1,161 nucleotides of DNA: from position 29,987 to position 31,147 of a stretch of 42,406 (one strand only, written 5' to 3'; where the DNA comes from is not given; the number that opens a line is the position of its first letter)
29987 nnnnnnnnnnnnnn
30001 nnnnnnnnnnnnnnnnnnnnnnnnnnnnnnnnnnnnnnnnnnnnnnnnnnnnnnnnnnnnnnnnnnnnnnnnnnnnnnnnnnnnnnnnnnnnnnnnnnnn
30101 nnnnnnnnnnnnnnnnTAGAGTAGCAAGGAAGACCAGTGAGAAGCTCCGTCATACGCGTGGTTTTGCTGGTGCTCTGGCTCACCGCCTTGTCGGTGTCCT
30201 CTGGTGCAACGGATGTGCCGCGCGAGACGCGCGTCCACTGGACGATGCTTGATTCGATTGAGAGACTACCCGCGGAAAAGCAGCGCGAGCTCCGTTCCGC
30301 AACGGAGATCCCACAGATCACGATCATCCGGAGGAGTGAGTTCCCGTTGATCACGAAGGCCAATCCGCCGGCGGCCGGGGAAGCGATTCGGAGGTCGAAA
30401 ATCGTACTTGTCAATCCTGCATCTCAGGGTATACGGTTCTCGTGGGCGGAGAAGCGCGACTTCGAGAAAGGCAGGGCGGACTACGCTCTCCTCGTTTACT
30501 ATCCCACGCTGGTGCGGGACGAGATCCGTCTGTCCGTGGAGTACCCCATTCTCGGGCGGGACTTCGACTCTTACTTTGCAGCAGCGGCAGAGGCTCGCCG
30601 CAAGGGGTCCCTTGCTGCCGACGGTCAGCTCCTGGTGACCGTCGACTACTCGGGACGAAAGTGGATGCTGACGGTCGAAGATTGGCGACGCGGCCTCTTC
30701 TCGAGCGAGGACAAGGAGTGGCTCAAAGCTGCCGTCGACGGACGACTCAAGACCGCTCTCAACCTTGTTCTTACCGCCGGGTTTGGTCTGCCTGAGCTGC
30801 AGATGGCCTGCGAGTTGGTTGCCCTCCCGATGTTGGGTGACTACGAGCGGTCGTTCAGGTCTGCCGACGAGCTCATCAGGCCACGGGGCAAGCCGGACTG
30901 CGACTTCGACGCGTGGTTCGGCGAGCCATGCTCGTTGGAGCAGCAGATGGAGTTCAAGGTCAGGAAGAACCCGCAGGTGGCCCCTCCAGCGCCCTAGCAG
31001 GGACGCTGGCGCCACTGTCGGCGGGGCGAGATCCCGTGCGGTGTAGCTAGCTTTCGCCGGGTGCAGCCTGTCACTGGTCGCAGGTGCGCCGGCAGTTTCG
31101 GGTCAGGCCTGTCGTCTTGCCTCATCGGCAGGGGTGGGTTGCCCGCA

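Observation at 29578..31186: Low-GC two-gene cassette: secreted Cys/Trp-rich mini-protein with a Gly6 hinge plus a secreted 286-aa partner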

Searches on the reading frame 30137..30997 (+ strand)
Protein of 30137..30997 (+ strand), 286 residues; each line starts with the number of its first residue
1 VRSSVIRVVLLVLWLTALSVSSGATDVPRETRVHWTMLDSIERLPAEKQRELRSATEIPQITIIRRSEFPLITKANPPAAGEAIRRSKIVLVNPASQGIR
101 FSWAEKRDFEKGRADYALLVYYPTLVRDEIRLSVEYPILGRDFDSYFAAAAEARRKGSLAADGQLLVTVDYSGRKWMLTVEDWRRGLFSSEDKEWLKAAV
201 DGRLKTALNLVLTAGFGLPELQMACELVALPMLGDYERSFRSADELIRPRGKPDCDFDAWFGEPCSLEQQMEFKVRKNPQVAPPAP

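Call 5: search_protein_families(library=pfam, proteins=[window:30137-30997:+], max_evalue=0.1)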
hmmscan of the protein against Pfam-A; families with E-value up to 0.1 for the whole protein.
window:30137-30997:+ (286 aa): 0 families

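Call 6: search_protein_families(library=ncbifam, proteins=[window:30137-30997:+], max_evalue=0.1)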
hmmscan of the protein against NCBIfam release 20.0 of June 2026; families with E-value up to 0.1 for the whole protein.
window:30137-30997:+ (286 aa): 0 families

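Call 8: find_homologous_proteins(query=window:30137-30997:+, max_evalue=0.01)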
Query window:30137-30997:+ (286 aa): 7 proteins with E <= 0.01 among 3264 candidates.
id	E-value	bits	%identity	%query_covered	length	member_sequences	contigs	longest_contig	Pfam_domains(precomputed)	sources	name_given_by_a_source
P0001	1.3e-182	623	100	98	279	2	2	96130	-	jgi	jgi:hypothetical protein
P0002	1.5e-134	466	71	100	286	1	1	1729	-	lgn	-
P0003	2.9e-80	288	44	97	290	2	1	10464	-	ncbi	-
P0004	1.7e-67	246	44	92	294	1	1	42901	-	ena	-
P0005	2.3e-64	236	48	90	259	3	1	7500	-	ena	-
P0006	3.0e-47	179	35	98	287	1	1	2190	-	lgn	-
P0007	4.6e-36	143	32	90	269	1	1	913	-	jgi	-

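Call 10: find_encoding_contigs(protein=P0004, flank=10000, max_places=4)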
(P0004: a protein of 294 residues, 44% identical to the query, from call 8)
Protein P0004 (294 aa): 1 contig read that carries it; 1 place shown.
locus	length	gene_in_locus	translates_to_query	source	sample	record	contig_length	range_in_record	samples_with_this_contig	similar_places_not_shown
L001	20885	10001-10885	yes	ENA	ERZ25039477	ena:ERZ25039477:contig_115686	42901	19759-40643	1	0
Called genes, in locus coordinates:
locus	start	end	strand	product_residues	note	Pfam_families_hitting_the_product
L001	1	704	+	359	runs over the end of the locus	PF00149:Metallophos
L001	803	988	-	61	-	-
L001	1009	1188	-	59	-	-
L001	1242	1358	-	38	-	-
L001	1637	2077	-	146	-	-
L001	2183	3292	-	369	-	PF03130:HEAT_PBS (faint), PF13646:HEAT_2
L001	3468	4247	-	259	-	-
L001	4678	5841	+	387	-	PF07676:PD40 (faint), PF26549:Tricorn_N (faint)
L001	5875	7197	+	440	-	PF26549:Tricorn_N (faint), PF07676:PD40 (faint)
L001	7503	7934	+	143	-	PF00072:Response_reg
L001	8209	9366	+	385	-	PF00072:Response_reg, PF00563:EAL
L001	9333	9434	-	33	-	-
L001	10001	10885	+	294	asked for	-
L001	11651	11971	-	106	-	-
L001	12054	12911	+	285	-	-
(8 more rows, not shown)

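Call 12: find_encoding_contigs(protein=P0003, flank=10000, max_places=4)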
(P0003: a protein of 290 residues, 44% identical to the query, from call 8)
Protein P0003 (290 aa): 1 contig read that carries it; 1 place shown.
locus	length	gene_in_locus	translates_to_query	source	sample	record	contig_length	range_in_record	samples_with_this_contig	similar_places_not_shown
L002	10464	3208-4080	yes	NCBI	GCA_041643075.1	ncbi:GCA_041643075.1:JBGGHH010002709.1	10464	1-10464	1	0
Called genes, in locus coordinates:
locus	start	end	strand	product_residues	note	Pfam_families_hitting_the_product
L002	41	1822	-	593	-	PF02734:Dak2, PF21645:FakA-like_M, PF02645:DegV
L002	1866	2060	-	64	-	-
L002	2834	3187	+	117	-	-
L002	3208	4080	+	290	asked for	-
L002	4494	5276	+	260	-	PF02405:MlaE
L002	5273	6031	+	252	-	PF00005:ABC_tran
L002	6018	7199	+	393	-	PF02470:MlaD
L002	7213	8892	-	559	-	PF13231:PMT_2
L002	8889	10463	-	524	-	?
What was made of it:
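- In L002 the cassette lies just upstream of MlaE-MlaF-MlaD (call 12).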

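Call 13: find_encoding_contigs(protein=P0005, flank=10000, max_places=4)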
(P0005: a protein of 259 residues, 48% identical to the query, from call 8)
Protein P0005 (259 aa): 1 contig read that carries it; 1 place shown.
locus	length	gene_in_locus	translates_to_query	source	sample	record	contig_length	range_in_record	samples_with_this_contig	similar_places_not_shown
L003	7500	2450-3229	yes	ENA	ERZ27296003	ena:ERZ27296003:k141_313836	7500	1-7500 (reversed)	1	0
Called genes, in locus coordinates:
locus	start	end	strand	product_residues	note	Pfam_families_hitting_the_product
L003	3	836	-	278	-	?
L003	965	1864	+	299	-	PF00291:PALP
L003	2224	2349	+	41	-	-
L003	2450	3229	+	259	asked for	-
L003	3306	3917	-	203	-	PF00578:AhpC-TSA, PF08534:Redoxin, PF13098:Thioredoxin_2 (weak)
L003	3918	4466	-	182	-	PF00578:AhpC-TSA, PF08534:Redoxin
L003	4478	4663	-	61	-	PF11127:YgaP-like_TM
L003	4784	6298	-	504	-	PF00474:SSF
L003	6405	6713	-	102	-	PF09413:DUF2007 (weak)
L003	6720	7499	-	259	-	?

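Call 19: find_encoding_contigs(protein=P0002, flank=5000, max_places=3)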
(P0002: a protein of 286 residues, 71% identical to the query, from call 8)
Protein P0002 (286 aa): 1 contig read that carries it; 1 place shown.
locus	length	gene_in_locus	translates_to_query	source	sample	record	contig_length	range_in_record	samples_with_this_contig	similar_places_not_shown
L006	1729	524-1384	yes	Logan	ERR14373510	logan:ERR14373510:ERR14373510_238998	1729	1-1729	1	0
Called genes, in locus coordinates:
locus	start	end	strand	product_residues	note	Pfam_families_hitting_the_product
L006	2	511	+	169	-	?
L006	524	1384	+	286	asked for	-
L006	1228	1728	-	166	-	?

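Call 20: find_encoding_contigs(protein=P0006, flank=5000, max_places=3)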
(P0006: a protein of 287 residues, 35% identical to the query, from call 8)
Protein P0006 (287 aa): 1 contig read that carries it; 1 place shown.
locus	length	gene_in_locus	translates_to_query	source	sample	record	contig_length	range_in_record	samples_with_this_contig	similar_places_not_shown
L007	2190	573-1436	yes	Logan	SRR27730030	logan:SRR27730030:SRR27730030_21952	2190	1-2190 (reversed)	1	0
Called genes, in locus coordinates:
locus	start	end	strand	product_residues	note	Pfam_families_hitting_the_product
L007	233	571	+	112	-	-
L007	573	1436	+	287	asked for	-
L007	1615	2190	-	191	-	?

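Call 37: find_related_loci(query=A4, collection=genome_contigs, flank=8000)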
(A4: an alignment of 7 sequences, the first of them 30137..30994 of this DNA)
Query A4 (286 aa) in genome_contigs; peptide patterns used: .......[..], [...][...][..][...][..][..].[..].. (x = any residue, [..] = any of these).
34 stretches matched a pattern; 1 encode a relative of the query (tblastn E <= 1e-3); 1 distinct loci.
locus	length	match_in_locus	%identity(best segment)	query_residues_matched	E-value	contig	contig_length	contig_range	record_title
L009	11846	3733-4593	31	3-286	1e-43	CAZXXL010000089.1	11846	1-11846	MAG TPA_asm: uncultured Thermoanaerobaculia bacterium isolate binchicken_co64_65 genome assembly, contig: NODE_4009_leng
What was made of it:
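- Only one of 185,579 GTDB species representatives carries the pair (call 37).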

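Call 43: predict_structure(alignment_id=A4)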
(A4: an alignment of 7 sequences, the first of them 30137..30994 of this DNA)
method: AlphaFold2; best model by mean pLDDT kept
length: 286 residues; sequences in the alignment: 7
mean_pLDDT: 74.3   pTM: 0.72
mean pLDDT of the five models: 74.3, 71.8, 70.9, 69.5, 66.7
residues with pLDDT >= 90: 80; 70-90: 92; 50-70: 79; < 50: 35
segments of 3 or more residues with pLDDT < 50: 14-25, 77-84, 276-286
pLDDT, mean of each block of 10 residues (from residue 1): 52 46 50 69 67 63 74 52 62 77 86 91 87 91 76 88 95 95 94 93 91 79 93 90 58 68 66 51 37
secondary structure, 60 per line:
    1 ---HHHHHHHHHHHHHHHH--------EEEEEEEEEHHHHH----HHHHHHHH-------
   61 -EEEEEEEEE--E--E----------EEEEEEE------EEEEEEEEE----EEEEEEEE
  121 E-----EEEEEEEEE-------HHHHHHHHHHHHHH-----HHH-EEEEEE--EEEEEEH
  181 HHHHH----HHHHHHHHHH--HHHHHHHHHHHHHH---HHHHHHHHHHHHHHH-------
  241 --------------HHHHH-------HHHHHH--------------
elements in order: H4-19 E28-36 H37-41 H46-53 E62-70 E87-93 E100-108 E113-121 E127-135 H143-156 E166-171 E174-179 H180-185 H190-199 H202-215 H219-233 H255-259 H267-272
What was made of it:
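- On Ups1/PRELI-Mdm35/TRIAP1: The AF2 model has an eight-to-nine-strand sheet plus helices (call 43).
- Gene 2 is modelled as an eight-to-nine-strand antiparallel sheet plus helices (call 43).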

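Call 45: search_protein_representatives(alignment_id=A4)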
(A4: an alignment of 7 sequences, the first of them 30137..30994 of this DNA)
Query: 7 sequences, 287 profile positions. Proteins with E-value up to 0.001 (for the whole library): 72; up to 1e-10: 30; up to 1e-30: 19. The best 72 are listed.
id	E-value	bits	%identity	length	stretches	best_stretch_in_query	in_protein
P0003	2.7e-135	466.6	-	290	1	1-287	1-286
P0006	4.2e-120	416.7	-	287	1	2-287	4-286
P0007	1.4e-108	378.9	-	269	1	30-287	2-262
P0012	2.1e-67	243.8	-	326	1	6-285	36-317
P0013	1.6e-64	234.3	-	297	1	9-286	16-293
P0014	2.2e-64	233.9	-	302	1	16-286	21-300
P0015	9.5e-63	228.5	-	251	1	48-285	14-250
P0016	1.8e-59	217.7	-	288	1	5-287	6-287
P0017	2.2e-52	194.5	-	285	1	9-285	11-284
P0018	2.0e-51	191.3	-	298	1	5-272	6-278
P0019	4.0e-51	190.4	-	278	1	20-285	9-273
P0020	6.5e-51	189.7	-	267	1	57-284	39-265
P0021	7.7e-40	153.3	-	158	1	133-285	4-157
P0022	1.2e-39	152.7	-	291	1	18-284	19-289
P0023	4.3e-39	150.9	-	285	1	6-281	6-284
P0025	4.7e-35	137.6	-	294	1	11-266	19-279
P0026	7.7e-35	136.9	-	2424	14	98-163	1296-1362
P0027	2.9e-32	128.5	-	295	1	56-273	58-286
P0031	9.8e-19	84.1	-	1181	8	98-161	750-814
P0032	2.7e-18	82.7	-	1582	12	98-143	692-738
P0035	1.7e-14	70.2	-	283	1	22-282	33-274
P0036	8.6e-14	67.9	-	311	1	20-266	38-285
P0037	4.0e-13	65.7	-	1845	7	97-156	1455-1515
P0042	1.2e-09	54.3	-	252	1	84-271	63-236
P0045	8.3e-09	51.5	-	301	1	83-269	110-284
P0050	3.0e-07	46.4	-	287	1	23-279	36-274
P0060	1.3e-05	41.1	-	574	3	88-153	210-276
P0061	2.1e-05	40.4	-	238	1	94-277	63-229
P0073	3.4e-04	36.4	-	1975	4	99-154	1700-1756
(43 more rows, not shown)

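Call 46: search_protein_families(library=pfam, proteins=[P0026, P0031, P0032, P0037, P0060, P0073], max_evalue=0.01)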
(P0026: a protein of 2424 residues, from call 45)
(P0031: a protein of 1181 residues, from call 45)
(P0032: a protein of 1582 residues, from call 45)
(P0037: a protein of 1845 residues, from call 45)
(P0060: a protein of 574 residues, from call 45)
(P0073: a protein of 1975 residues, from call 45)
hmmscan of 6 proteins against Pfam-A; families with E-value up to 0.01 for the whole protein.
P0026 (2424 aa): 9 families
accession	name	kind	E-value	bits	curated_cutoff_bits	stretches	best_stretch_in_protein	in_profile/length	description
PF08428.16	Rib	-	2.2e-301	973.9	27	25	1186-1261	1-75/76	Rib domain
PF18957.6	RibLong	-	2e-75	250.2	27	13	2075-2107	60-92/93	Long Rib domain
PF18938.6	aRib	-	1.1e-17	64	27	0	1999-2017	46-64/71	Atypical Rib domain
PF07196.18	Flagellin_IN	-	7.5e-13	48.9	22.7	0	1542-1567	2-26/55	Flagellin hook IN motif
PF19102.7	DUF5789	-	5.6e-12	45.9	21.7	0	1679-1706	17-44/75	Family of unknown function (DUF5789)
PF21156.3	ISOA1-3_C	-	3.5e-11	43.7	27.3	0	1573-1610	29-63/106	Isoamylase 1-3, C-terminal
PF07202.18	Tcp10_C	-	4e-10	39.6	36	0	1840-1853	21-34/35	T-complex protein 10 C-terminus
PF14155.11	DUF4307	-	1.1e-06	28.9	27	0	1608-1646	70-108/111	Domain of unknown function (DUF4307)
PF00746.26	Gram_pos_anchor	-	0.0046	17.3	20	1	2387-2423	5-39/43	LPXTG cell wall anchor motif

P0031 (1181 aa): 11 families
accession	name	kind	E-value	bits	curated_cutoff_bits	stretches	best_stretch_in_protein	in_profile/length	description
PF08428.16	Rib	-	4.7e-172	559.5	27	14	415-490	1-75/76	Rib domain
PF18957.6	RibLong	-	1.1e-47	161.2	27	7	532-564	60-92/93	Long Rib domain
PF18938.6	aRib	-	5.9e-16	58.5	27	0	148-170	47-69/71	Atypical Rib domain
PF21156.3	ISOA1-3_C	-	7.9e-11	42.6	27.3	0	649-689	26-63/106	Isoamylase 1-3, C-terminal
PF07196.18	Flagellin_IN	-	1.2e-09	38.6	22.7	0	471-495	2-25/55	Flagellin hook IN motif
PF07202.18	Tcp10_C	-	6.1e-09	35.8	36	0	618-632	20-34/35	T-complex protein 10 C-terminus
PF19102.7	DUF5789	-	3.1e-08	33.9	21.7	0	920-952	17-49/75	Family of unknown function (DUF5789)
PF14155.11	DUF4307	-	2.2e-05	24.7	27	0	763-800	71-108/111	Domain of unknown function (DUF4307)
PF00746.26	Gram_pos_anchor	-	4.1e-05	23.9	20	1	1144-1180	5-39/43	LPXTG cell wall anchor motif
PF01255.24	Prenyltransf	-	0.0048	16.9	27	0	158-226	89-158/219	Putative undecaprenyl diphosphate synthase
PF00967.23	Barwin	-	0.007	16.7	21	0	1052-1089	80-115/119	Barwin family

P0032 (1582 aa): 10 families
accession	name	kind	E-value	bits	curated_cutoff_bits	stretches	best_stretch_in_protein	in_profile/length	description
PF08428.16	Rib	-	2.8e-232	752.5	27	17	580-655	1-75/76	Rib domain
PF18957.6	RibLong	-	1.8e-65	218.2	27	9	699-731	60-92/93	Long Rib domain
PF18938.6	aRib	-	2.7e-11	43.6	27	0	633-649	47-63/71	Atypical Rib domain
PF16221.11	HTH_47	-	2.4e-09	37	27.1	0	637-667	39-69/78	winged helix-turn-helix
PF07202.18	Tcp10_C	-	3.2e-09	36.7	36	0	1250-1261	21-32/35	T-complex protein 10 C-terminus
PF19102.7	DUF5789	-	3.8e-08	33.6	21.7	0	1316-1343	17-44/75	Family of unknown function (DUF5789)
PF14155.11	DUF4307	-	4.5e-06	27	27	0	936-974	71-109/111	Domain of unknown function (DUF4307)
PF15016.13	C5orf34_C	-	3.8e-05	23.8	27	0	467-492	40-65/82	C5orf34 C-terminal domain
PF00746.26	Gram_pos_anchor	-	5.5e-05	23.5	20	1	1541-1571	4-34/43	LPXTG cell wall anchor motif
PF21156.3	ISOA1-3_C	-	0.00023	21.8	27.3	0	839-867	42-69/106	Isoamylase 1-3, C-terminal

P0037 (1845 aa): 7 families
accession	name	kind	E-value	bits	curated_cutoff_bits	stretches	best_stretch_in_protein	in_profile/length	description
PF08428.16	Rib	-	1.3e-234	759.9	27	10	1260-1334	1-75/76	Rib domain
PF18957.6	RibLong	-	1.7e-62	208.6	27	6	877-972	1-93/93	Long Rib domain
PF20585.4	Pectate_lyase_5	-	3.3e-33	115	24.3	1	185-315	3-123/126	Putative pectate lyase-like adhesive domain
PF07532.17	Big_4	-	4.2e-09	36.3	22.1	0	1547-1571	7-35/59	Bacterial Ig-like domain (group 4)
PF04650.22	YSIRK_signal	-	5e-09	36.3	20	1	17-41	2-26/26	YSIRK type signal peptide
PF18938.6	aRib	-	3e-07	30.6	27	0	1312-1330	47-65/71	Atypical Rib domain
PF09143.16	AvrPphF-ORF-2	-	0.0085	16.5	25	0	1451-1493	134-174/175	AvrPphF-ORF-2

P0060 (574 aa): 7 families
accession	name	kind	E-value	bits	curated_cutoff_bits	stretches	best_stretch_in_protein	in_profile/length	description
PF08428.16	Rib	-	4.7e-156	508.2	27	6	186-261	1-76/76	Rib domain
PF18957.6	RibLong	-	6.4e-33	113.9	27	6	307-339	61-93/93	Long Rib domain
PF18938.6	aRib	-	3.1e-14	53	27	0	148-182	34-70/71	Atypical Rib domain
PF07202.18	Tcp10_C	-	1.9e-08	34.2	36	0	397-410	21-34/35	T-complex protein 10 C-terminus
PF00746.26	Gram_pos_anchor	-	2.2e-08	34.3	20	1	529-566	2-35/43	LPXTG cell wall anchor motif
PF17293.8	Arm-DNA-bind_5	-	1.5e-05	25.8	22.6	0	87-123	21-58/87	Arm DNA-binding domain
PF18145.6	SAVED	-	0.00062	20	26.2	0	47-110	38-94/190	SMODS-associated and fused to various effectors sensor domain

P0073 (1975 aa): 13 families
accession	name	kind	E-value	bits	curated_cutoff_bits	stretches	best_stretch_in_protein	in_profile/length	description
PF08428.16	Rib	-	1.6e-224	727.6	27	10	1744-1819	1-76/76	Rib domain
PF18957.6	RibLong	-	6.8e-49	165.1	27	7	655-753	1-93/93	Long Rib domain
PF17936.7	Big_6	-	2.5e-18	66.5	27.6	1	1822-1900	1-81/83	Bacterial Ig domain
PF18938.6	aRib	-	8.2e-10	38.8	27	0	1144-1169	45-70/71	Atypical Rib domain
PF00746.26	Gram_pos_anchor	-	1e-09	38.6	20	1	1933-1974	3-43/43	LPXTG cell wall anchor motif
PF07202.18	Tcp10_C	-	1.2e-08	34.8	36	0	1796-1810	20-34/35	T-complex protein 10 C-terminus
PF04650.22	YSIRK_signal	-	6.4e-08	32.7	20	1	19-41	4-26/26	YSIRK type signal peptide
PF10029.15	DUF2271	-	7.1e-08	32.7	27.3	0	1202-1255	70-124/136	Predicted periplasmic protein (DUF2271)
PF21226.3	MalQ_N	-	2.2e-07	31.6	24.1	0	846-863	65-82/91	MalQ N-terminal beta sandwich domain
PF16256.10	DUF4911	-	1.2e-05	25.7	29.3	0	1789-1813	24-48/57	Domain of unknown function (DUF4911)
PF24411.1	DUF7545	-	0.00021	22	27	0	1559-1594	8-43/95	Family of unknown function (DUF7545)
PF21931.2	ABM-like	-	0.00072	20.5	27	0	1218-1242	48-72/89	ABM-like domain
PF06130.18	PTAC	-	0.0019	18.4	25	0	1690-1737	26-73/176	Phosphate propanoyltransferase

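Call 47: search_protein_families(library=pfam, proteins=[P0012, P0016, P0022, P0025, P0035, P0036, P0042, P0045, P0050, P0061], max_evalue=0.1)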
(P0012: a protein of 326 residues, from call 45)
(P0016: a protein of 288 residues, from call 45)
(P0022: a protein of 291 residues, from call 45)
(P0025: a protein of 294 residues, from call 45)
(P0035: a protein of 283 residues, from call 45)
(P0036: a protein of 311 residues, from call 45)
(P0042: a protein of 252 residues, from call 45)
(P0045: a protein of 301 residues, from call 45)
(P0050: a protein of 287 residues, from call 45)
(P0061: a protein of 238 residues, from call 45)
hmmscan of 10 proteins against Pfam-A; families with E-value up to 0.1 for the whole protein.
P0012 (326 aa): 0 families

P0016 (288 aa): 0 families

P0022 (291 aa): 0 families

P0025 (294 aa): 0 families

P0035 (283 aa): 0 families

P0036 (311 aa): 0 families

P0042 (252 aa): 0 families

P0045 (301 aa): 1 family
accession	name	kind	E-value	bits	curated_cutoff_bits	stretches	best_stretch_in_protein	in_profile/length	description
PF12439.13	GDE_N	-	0.027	14.4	27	1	132-223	100-202/219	Glycogen debranching enzyme N terminal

P0050 (287 aa): 0 families

P0061 (238 aa): 0 families

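Call 53: find_related_loci(query=A7, collection=metagenome_contigs, flank=4000)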
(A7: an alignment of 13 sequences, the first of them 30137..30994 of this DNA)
Query A7 (286 aa) in metagenome_contigs; peptide patterns used: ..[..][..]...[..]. (x = any residue, [..] = any of these).
13 stretches matched a pattern; 9 encode a relative of the query (tblastn E <= 1e-3); 9 distinct loci.
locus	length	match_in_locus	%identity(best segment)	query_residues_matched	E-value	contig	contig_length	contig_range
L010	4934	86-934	46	6-284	3e-70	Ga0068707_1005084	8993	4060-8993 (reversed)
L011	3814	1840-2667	47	11-284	4e-70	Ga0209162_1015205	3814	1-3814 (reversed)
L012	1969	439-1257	32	15-285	8e-45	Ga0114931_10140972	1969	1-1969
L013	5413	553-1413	31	3-286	6e-43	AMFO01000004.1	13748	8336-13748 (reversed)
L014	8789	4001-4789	33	36-281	3e-38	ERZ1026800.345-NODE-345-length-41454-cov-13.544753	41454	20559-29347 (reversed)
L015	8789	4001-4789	33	36-281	3e-38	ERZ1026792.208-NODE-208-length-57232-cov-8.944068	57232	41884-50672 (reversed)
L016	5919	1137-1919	30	27-286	6e-30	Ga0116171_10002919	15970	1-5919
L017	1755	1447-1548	62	253-286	2e-9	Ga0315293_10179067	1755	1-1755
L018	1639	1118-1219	62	253-286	2e-9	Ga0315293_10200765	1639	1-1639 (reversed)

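Call 67: search_solved_structures(query=A6, max_evalue=10)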
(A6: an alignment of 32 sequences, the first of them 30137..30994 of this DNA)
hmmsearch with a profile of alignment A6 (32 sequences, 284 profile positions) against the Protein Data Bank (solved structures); distinct sequences matched with E-value up to 10: 4.
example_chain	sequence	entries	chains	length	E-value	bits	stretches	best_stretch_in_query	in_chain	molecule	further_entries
7mq8_NI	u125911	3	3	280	0.44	12.8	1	124-180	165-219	Ribosomal RNA-processing protein 7 homolog A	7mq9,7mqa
7aqh_A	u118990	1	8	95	1.5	11.1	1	125-183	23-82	ORF007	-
7kzm_E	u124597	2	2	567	2.9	10.1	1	62-135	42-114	Dynein, 70 kDa intermediate chain, flagellar outer arm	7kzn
8glv_Ac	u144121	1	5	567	2.9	10.1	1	62-135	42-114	WD_REPEATS_REGION domain-containing protein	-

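Call 69: search_protein_families(library=phrogs, proteins=[window:30137-30997:+, P0003, P0012, P0019], max_evalue=0.1)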
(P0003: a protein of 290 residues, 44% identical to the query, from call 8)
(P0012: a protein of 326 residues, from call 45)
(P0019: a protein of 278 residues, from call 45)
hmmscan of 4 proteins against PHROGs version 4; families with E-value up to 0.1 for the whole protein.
window:30137-30997:+ (286 aa): 0 families

P0003 (290 aa): 0 families

P0012 (326 aa): 0 families

P0019 (278 aa): 1 family
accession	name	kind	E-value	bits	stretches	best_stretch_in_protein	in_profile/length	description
phrog_5896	-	unknown function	0.035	15.2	1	40-93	54-106/109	-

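Call 70: search_protein_families(library=padloc, proteins=[window:30137-30997:+, P0003, P0012, P0019], max_evalue=0.1)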
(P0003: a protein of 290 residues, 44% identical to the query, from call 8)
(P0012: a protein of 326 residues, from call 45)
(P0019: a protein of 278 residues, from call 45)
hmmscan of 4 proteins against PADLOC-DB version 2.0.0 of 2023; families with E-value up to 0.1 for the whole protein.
window:30137-30997:+ (286 aa): 0 families

P0003 (290 aa): 0 families

P0012 (326 aa): 0 families

P0019 (278 aa): 0 families

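Call 74: find_related_loci(query=A7, collection=viral_contigs, flank=5000)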
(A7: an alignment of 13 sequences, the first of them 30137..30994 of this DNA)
Query A7 (286 aa) in viral_contigs; peptide patterns used: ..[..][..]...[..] (x = any residue, [..] = any of these).
12 stretches matched a pattern, but none encodes a relative of the query by tblastn (E <= 1e-3).

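Call 75: find_encoding_contigs(protein=P0016, flank=4000, max_places=2)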
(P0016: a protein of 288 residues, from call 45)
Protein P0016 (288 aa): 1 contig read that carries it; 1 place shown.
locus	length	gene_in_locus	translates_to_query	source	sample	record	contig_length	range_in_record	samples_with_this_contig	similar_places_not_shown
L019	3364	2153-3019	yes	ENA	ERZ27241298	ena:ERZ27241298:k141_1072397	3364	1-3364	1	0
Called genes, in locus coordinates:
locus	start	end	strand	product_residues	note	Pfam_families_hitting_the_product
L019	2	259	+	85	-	?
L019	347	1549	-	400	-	PF00756:Esterase, PF12146:Hydrolase_4 (faint)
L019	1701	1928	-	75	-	-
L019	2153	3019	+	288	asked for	-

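Call 76: find_encoding_contigs(protein=P0036, flank=4000, max_places=2)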
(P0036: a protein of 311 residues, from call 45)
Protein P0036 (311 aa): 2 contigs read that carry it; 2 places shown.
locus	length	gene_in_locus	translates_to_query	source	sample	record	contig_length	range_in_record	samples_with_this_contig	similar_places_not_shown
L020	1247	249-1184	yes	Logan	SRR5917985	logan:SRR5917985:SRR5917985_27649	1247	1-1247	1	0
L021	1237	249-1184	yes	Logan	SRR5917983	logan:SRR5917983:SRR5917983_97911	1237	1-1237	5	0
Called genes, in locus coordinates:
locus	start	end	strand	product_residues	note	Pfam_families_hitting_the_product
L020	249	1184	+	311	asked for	-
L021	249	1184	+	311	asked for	-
